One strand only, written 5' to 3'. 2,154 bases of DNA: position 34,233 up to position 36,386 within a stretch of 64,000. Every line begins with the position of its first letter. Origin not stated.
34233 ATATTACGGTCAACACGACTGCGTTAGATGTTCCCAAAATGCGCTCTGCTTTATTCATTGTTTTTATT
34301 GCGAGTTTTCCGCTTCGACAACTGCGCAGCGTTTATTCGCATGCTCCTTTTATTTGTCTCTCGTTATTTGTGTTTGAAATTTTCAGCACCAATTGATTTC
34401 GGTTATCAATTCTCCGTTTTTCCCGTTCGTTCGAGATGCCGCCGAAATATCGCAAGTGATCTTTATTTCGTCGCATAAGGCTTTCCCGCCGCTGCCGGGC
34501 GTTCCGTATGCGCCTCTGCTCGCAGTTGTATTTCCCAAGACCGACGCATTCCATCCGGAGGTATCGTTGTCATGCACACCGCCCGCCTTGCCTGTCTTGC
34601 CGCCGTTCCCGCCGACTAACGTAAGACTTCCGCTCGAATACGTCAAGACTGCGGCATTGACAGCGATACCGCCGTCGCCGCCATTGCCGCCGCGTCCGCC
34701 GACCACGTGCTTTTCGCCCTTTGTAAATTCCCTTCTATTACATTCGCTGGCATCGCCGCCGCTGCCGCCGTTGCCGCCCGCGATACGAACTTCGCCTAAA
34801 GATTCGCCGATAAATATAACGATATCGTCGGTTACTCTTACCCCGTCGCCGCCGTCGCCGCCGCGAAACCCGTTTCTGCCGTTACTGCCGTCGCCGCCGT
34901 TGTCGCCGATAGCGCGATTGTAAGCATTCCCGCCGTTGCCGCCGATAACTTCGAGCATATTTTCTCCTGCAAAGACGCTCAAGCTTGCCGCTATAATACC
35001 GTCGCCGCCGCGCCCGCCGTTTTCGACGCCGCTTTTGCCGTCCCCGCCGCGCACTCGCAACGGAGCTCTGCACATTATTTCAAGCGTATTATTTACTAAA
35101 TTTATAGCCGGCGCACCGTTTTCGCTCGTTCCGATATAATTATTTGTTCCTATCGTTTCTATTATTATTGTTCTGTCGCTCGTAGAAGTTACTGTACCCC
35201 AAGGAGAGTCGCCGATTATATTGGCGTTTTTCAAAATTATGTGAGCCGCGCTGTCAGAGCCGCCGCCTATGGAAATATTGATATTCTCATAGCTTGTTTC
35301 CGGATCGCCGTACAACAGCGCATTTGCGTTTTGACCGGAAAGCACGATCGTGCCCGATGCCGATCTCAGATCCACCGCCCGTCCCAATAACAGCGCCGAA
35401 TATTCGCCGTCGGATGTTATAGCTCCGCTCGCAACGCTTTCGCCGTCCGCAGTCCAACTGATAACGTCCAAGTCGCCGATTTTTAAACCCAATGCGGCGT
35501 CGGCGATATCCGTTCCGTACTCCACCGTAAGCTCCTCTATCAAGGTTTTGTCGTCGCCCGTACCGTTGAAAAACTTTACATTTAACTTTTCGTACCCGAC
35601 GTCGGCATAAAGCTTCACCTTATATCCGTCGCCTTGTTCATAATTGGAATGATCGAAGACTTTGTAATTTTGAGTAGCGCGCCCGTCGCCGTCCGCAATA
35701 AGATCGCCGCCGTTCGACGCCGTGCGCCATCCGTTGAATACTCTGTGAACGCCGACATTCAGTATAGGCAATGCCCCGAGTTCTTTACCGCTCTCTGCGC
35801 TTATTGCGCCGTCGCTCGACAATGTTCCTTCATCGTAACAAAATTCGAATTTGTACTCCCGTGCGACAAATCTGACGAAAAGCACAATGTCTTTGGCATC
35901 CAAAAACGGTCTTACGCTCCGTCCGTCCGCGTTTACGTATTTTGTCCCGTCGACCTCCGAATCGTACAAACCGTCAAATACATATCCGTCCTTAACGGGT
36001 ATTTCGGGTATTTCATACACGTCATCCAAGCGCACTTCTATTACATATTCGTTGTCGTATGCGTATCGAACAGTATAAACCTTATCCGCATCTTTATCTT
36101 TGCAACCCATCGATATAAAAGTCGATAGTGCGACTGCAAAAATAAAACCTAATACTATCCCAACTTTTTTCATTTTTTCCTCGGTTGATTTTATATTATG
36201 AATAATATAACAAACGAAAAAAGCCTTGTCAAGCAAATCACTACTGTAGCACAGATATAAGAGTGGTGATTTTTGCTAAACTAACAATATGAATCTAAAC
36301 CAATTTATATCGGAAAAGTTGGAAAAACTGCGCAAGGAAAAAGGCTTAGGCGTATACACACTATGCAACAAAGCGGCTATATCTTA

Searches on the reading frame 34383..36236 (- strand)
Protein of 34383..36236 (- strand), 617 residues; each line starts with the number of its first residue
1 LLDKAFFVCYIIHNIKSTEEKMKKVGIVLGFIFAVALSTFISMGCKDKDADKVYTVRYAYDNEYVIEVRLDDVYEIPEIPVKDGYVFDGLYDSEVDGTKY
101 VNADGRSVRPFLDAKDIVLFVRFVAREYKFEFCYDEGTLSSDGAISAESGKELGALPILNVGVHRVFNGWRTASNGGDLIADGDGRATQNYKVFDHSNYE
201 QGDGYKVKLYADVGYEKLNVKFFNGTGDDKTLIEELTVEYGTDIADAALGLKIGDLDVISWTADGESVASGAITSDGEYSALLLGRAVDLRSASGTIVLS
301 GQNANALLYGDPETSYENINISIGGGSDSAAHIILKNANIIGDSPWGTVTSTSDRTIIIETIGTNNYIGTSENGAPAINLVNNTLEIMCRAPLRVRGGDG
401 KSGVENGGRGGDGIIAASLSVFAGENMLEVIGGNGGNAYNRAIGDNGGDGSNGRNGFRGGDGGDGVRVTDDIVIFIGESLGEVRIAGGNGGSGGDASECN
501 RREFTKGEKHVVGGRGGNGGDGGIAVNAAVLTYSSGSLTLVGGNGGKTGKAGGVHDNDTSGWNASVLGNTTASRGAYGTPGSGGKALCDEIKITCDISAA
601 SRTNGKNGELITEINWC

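Call 6: search_protein_families(library=ncbifam, proteins=[window:34383-36236:-], max_evalue=1)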
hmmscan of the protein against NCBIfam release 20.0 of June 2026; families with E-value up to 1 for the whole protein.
window:34383-36236:- (617 aa): 2 families
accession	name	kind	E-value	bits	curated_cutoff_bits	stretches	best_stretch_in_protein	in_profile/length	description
NF033188.1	internalin_H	exception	3.7e-05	22.6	1050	1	54-178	345-460/548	InlH/InlC2 family class 1 internalin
NF033189.1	internalin_A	exception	0.00068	18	1600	1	69-138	513-647/799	class 1 internalin InlA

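Call 7: search_protein_families(library=pfam, proteins=[window:34383-36236:-], max_evalue=1)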
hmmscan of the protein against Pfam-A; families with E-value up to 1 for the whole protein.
window:34383-36236:- (617 aa): 3 families
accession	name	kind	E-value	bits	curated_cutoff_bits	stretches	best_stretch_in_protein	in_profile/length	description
PF09479.16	Flg_new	-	0.00025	21.5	27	1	54-102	1-50/65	Listeria-Bacteroides repeat domain (List_Bact_rpt)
PF24239.1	DUF7447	-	0.23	12.1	24.1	1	38-67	42-70/89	Family of unknown function (DUF7447)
PF09472.15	MtrF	-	0.32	10.8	22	0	22-38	40-56/62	Tetrahydromethanopterin S-methyltransferase, F subunit (MtrF)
